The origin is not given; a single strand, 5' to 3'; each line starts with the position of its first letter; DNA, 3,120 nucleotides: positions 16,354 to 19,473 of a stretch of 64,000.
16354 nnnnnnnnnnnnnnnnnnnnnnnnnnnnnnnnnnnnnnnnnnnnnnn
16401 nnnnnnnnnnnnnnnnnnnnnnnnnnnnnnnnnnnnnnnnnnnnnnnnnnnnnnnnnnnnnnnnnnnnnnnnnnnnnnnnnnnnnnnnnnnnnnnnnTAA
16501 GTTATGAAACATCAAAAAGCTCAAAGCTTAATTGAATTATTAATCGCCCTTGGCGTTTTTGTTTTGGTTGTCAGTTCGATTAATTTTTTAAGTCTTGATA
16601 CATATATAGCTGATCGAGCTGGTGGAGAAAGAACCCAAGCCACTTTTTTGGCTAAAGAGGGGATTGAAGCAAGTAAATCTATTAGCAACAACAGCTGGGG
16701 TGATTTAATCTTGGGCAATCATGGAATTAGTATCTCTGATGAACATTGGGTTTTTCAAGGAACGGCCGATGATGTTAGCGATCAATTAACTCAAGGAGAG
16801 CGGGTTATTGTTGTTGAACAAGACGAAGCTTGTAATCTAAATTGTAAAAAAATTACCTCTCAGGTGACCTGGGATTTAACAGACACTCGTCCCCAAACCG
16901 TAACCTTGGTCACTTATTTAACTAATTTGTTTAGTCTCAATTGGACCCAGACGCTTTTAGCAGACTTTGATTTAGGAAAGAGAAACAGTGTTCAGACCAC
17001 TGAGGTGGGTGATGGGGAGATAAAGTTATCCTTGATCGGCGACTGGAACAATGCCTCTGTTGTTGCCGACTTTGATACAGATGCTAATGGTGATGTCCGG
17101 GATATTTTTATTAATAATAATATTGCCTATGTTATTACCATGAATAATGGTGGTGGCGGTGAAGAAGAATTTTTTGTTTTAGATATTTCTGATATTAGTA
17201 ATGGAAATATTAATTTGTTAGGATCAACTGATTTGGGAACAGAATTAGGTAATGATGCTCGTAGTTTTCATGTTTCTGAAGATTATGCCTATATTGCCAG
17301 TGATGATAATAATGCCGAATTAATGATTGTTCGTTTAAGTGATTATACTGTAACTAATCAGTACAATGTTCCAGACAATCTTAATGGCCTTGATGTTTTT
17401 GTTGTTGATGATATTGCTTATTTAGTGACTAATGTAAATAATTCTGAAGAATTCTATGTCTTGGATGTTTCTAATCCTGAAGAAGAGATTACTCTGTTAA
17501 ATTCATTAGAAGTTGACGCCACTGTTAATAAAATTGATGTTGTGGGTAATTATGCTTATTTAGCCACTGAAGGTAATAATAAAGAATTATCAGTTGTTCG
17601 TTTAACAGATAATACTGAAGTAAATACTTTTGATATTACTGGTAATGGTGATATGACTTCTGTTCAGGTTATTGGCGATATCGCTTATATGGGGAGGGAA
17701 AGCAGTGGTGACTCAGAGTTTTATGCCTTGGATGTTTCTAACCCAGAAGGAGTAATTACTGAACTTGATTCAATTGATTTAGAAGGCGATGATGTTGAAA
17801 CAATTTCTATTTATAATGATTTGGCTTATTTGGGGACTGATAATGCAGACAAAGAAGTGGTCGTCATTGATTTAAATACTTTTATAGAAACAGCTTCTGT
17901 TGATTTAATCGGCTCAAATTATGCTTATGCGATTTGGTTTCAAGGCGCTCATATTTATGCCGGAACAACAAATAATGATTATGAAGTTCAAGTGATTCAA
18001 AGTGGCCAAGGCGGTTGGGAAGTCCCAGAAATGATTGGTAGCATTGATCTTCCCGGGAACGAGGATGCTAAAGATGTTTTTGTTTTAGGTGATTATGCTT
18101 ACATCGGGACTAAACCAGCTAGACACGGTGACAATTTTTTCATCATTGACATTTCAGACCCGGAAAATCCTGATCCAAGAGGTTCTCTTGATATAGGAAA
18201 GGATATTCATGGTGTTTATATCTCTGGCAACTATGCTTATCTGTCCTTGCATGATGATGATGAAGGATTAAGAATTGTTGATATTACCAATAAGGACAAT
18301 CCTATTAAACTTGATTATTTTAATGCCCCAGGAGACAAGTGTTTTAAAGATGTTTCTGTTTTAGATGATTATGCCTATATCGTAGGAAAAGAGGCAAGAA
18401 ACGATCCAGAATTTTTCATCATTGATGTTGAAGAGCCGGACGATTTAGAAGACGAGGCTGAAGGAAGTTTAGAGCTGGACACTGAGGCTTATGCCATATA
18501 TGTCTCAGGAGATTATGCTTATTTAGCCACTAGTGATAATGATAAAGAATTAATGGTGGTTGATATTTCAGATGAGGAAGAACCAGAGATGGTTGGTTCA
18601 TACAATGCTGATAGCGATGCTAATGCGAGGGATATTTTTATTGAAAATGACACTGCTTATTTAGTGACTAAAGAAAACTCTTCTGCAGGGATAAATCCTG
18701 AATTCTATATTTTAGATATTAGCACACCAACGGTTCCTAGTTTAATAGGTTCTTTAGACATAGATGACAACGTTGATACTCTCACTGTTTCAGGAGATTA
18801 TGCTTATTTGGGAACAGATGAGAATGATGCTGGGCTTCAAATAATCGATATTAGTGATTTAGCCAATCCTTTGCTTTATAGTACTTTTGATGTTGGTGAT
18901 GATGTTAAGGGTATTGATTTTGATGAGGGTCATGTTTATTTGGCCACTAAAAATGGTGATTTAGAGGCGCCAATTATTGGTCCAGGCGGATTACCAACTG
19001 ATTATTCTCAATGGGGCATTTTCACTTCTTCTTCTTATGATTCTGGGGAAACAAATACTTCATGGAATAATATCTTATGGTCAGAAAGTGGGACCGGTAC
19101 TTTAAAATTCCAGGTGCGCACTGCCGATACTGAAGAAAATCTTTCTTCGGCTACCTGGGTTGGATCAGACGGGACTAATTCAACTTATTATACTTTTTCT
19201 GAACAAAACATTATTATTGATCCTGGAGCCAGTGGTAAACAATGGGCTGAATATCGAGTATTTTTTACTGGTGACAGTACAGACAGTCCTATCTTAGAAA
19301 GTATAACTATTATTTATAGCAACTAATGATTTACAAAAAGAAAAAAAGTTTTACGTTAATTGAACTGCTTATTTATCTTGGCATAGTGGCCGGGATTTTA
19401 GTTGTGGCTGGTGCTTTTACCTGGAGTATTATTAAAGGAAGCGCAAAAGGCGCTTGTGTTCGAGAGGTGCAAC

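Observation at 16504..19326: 940-aa prepilin-type protein built of about 14 LVIVD beta-propeller repeats: candidate pilus-displayed adhesin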

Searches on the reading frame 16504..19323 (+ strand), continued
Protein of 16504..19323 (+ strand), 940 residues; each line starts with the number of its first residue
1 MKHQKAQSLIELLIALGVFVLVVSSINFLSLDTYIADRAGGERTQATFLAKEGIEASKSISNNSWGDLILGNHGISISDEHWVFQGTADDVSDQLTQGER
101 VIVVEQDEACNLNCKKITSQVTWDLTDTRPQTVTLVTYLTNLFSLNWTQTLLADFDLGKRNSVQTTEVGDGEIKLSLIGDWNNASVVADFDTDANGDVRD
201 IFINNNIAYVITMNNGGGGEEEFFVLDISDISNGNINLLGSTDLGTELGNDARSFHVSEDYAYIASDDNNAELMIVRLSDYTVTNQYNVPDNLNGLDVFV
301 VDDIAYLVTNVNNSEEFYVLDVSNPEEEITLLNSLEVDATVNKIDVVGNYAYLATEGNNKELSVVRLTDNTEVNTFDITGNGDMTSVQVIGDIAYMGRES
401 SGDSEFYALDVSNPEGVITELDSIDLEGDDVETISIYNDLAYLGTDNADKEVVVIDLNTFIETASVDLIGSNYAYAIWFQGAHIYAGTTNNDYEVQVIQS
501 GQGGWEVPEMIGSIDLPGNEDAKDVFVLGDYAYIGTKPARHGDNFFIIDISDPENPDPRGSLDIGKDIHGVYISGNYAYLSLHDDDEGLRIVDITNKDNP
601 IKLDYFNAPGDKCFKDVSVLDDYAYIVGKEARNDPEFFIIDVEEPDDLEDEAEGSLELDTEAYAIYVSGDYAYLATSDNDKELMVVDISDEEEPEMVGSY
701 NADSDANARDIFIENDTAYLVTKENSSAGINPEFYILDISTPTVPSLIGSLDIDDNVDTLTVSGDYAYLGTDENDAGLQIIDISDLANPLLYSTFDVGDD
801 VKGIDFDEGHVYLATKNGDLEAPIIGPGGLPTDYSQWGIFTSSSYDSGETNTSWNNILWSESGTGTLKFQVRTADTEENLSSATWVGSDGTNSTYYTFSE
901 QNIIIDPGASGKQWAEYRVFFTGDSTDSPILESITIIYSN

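Call 28: predict_structure(alignment_id=A1)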
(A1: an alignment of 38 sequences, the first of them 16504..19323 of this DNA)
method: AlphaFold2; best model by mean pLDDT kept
length: 940 residues; sequences in the alignment: 38
mean_pLDDT: 89.1   pTM: 0.71
mean pLDDT of the five models: 89.1, 88.7, 88.7, 88.2, 87.1
residues with pLDDT >= 90: 595; 70-90: 285; 50-70: 60; < 50: 0
segments of 3 or more residues with pLDDT < 50: none
pLDDT, mean of each block of 10 residues (from residue 1): 60 73 67 69 85 89 84 89 89 85 81 82 79 88 77 89 85 91 89 80 91 75 92 90 79 91 90 92 91 91 95 91 94 94 95 88 95 91 93 95 93 95 92 93 92 95 90 87 91 89 89 85 93 88 91 94 92 97 85 96 88 88 92 85 92 92 95 93 96 96 86 96 73 94 96 90 96 85 95 90 94 87 91 91 94 92 95 94 90 91 90 96 93 91
secondary structure, 60 per line:
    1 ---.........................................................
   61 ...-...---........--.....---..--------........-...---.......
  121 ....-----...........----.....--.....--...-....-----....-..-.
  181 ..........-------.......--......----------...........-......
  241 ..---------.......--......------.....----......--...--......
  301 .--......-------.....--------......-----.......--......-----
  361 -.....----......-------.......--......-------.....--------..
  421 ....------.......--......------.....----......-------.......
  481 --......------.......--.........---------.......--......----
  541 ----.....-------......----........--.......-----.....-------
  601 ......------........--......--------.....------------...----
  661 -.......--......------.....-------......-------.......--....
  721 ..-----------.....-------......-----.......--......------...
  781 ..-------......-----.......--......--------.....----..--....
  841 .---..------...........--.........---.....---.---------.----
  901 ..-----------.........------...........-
elements in order (helices of 4 or more, strands of 3 or more residues): H4-63 E71-78 E81-85 E99-106 E114-124 E130-140 E145-149 H152-156 E159-161 E163-166 E172-175 E180-190 E198-204 E207-212 E223-230 E235-242 E252-258 E261-266 E273-277 E282-287 E295-301 E304-309 E317-321 E330-335 E341-347 E350-355 E362-366 E371-376 E384-390 E393-398 E406-410 E419-424 E431-437 E440-445 E452-456 E461-466 E474-480 E483-488 E495-501 E504-512 E522-528 E531-536 E545-549 E557-562 E567-574 E577-583 E589-593 E601-606 E613-620 E623-628 E637-641 E654-656 E662-668 E671-676 E683-687 E695-700 E708-714 E717-722 E734-738 E746-751 E757-763 E766-771 E778-782 E790-795 E801-807 E810-815 E824-828 E837-841 E853-863 E866-874 H878-882 E914-922 E929-939

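Call 31: search_protein_representatives(protein=window:16504-19323:+)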
Query: 940 residues. Proteins with E-value up to 0.001 (for the whole library): 24909; up to 1e-10: 14506; up to 1e-30: 3000. The best 150 are listed.
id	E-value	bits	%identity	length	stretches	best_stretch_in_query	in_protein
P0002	0.0e+00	1413.1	68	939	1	1-937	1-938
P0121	5.5e-224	763.1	36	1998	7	4-621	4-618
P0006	1.0e-209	715.9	37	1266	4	4-601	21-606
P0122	4.9e-189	647.5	41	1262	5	477-938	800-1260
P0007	1.7e-177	609.3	37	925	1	4-939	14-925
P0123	9.3e-173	593.6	34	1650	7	5-581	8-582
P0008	4.3e-170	584.8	37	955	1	5-939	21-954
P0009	4.1e-162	558.4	37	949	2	9-741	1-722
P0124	1.1e-159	550.3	32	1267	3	4-641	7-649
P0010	1.0e-157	543.8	35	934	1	5-939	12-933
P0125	2.3e-149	516.2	33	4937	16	444-774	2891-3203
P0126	1.8e-144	500.0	34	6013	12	512-789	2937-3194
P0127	2.6e-141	489.5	32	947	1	3-938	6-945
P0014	5.2e-139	481.9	34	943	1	8-939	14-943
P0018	1.1e-135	470.9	34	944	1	7-938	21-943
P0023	1.2e-132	460.9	39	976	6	654-938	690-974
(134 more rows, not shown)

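Call 32: fold_search(model_id=the predicted structure, library=pdb)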
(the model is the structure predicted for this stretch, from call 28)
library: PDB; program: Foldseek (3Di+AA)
matches with E <= 10: 1712; with E <= 0.001: 1378
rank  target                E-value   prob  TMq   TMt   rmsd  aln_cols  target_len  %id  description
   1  9n77_LT               4.8e-18  1.00  0.27  0.29  16.9       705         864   12  SSU processome maturation and disassembly, State K (released 2025-11-05)
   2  9n6z_LT               1.4e-17  1.00  0.26  0.29  16.7       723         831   12  SSU processome maturation and disassembly, State D (released 2025-11-05)
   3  8y6p                  4.0e-17  1.00  0.24  0.19  19.3       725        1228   12  Structure of the auto-inhibited Dark monomer (released 2024-04-10)
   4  9n6v_LT               5.3e-17  1.00  0.26  0.28  17.1       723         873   11  SSU processome maturation and disassembly, State A (released 2025-11-05)
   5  9n73_LT               8.0e-17  1.00  0.26  0.28  16.9       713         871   11  SSU processome maturation and disassembly, State G (released 2025-10-29)
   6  6zqa_UU               2.0e-16  1.00  0.26  0.29  16.8       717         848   11  Cryo-EM structure of the 90S pre-ribosome from Saccharomyces cerevisiae, state A (Poly-Ala) (released 2020-09-23)
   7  4nsx                  2.4e-16  1.00  0.26  0.38  16.9       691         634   12  Crystal Structure of the Utp21 tandem WD Domain (released 2014-02-19)
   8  7mqa_LR               3.2e-16  1.00  0.26  0.31  17.8       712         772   10  Cryo-EM structure of the human SSU processome, state post-A1 (released 2021-09-22)
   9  9qpq_F                4.4e-16  1.00  0.28  0.43  16.5       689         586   11  The structure of the COPI leaf bound to GOLPH3 (released 2025-10-22)
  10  7mq8_LR               5.6e-16  1.00  0.26  0.31  17.7       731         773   10  Cryo-EM structure of the human SSU processome, state pre-A1 (released 2021-09-22)
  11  9n73_LR               1.1e-15  1.00  0.25  0.29  17.4       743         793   11  SSU processome maturation and disassembly, State G (released 2025-10-29)
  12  6zqd_UU               1.9e-15  1.00  0.26  0.28  16.9       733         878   11  Cryo-EM structure of the 90S pre-ribosome from Saccharomyces cerevisiae, state Post-A1 (released 2020-09-23)
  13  9a2d_F                1.9e-15  1.00  0.24  0.17  27.4       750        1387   11  Modeling of the ciliary Intraflagellar transport-A complex (released 2024-05-10)
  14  6lqr_B1               2.0e-15  1.00  0.26  0.30  16.2       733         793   10  Cryo-EM structure of 90S small subunit preribosomes in transition states (State C) (released 2020-09-16)
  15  5wyj_BE               2.4e-15  1.00  0.26  0.32  16.6       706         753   11  Cryo-EM structure of the 90S small subunit pre-ribosome (Dhr1-depleted, Enp1-TAP, state 1) (released 2017-03-29)
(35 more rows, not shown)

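Call 34: search_protein_families(library=ncbifam, proteins=[window:16504-19323:+], max_evalue=1)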
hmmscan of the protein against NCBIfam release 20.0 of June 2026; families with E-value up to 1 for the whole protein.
window:16504-19323:+ (940 aa): 2 families
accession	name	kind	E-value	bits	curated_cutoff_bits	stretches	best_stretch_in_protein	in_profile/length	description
TIGR04312.1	choice_anch_B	subfamily_domain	6.3e-22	78.4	100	5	580-646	46-111/364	choice-of-anchor B family protein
NF041013.1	T4P_ComGE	equivalog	0.013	15.6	49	1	2-26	1-25/83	competence type IV pilus minor pilin ComGE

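Call 35: search_solved_structures(query=window:16504-19323:+, max_evalue=1)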
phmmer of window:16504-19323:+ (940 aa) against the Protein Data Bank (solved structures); distinct sequences matched with E-value up to 1: 0.

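Call 43: find_related_loci(query=window:16504-19323:+, collection=genome_contigs, flank=8000)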
Query window:16504-19323:+ (940 aa) in genome_contigs; peptide patterns used: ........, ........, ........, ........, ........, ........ (x = any residue, [..] = any of these).
53 stretches matched a pattern, but none encodes a relative of the query by tblastn (E <= 1e-3).

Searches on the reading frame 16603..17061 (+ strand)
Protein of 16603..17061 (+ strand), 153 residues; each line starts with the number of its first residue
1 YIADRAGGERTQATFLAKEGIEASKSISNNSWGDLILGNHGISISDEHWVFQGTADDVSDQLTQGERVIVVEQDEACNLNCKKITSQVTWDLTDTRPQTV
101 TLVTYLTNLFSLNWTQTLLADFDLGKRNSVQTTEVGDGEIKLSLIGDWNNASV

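Call 90: find_homologous_proteins(query=A6, max_evalue=0.00001)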
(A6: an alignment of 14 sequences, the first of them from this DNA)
Query A6 (14 sequences) (153 aa, profile of the alignment): 14 proteins with E <= 0.00001 among 1356 candidates.
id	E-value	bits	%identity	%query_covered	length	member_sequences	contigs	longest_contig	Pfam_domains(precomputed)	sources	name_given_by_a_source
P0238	7.9e-31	125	43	76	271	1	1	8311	-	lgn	-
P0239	1.1e-29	121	44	71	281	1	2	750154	-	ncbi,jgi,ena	-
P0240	3.0e-29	120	32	65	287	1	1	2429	-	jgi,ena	jgi:hypothetical protein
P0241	2.1e-26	111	40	31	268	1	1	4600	-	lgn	-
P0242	1.1e-25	108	27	32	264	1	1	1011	PF07963.18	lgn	-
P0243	1.3e-25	108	35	31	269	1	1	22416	-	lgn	-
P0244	2.6e-22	97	33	25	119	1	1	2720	-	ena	-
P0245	2.3e-21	94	37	69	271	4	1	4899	PF07963.18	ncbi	-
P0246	3.1e-16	78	42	71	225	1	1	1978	-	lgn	-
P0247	4.6e-13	67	51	63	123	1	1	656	-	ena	-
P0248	8.4e-11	60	40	16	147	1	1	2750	-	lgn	-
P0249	1.1e-9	56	37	71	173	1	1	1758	-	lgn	-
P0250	1.5e-8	53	29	63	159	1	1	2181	PF07963.18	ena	-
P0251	4.3e-7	48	52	16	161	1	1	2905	-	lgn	-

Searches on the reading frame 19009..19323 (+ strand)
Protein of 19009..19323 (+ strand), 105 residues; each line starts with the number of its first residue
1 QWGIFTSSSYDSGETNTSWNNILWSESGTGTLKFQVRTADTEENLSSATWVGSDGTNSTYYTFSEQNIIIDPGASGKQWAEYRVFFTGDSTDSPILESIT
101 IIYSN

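Call 40: search_solved_structures(query=A3, max_evalue=10, show_alignments=2)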
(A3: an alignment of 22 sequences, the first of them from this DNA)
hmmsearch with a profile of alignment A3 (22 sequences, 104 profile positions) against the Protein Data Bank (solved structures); distinct sequences matched with E-value up to 10: 0.

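Call 49: search_protein_families(library=pfam, alignment_id=A3, max_evalue=1)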
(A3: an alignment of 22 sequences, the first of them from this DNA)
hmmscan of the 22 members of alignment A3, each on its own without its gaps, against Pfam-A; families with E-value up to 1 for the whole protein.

A. member 1, seq(105 aa): 0 families

B. families by the number of members that match (of 22 scanned): 7 families
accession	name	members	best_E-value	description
PF03768.21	Attacin_N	2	0.025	Attacin, N-terminal region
PF11774.14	Lsr2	1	0.0043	Lsr2 dimerization domain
PF22579.2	Cbm74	1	0.027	Carbohydrate binding module-like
PF22430.1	Aa-Ago_N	1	0.031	Ago, N-terminal domain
PF01681.22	C6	1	0.038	C6 domain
PF18099.7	CBM_35_2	1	0.076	Carbohydrate binding module (family 35)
PF15014.12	CLN5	1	0.29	Ceroid-lipofuscinosis neuronal protein 5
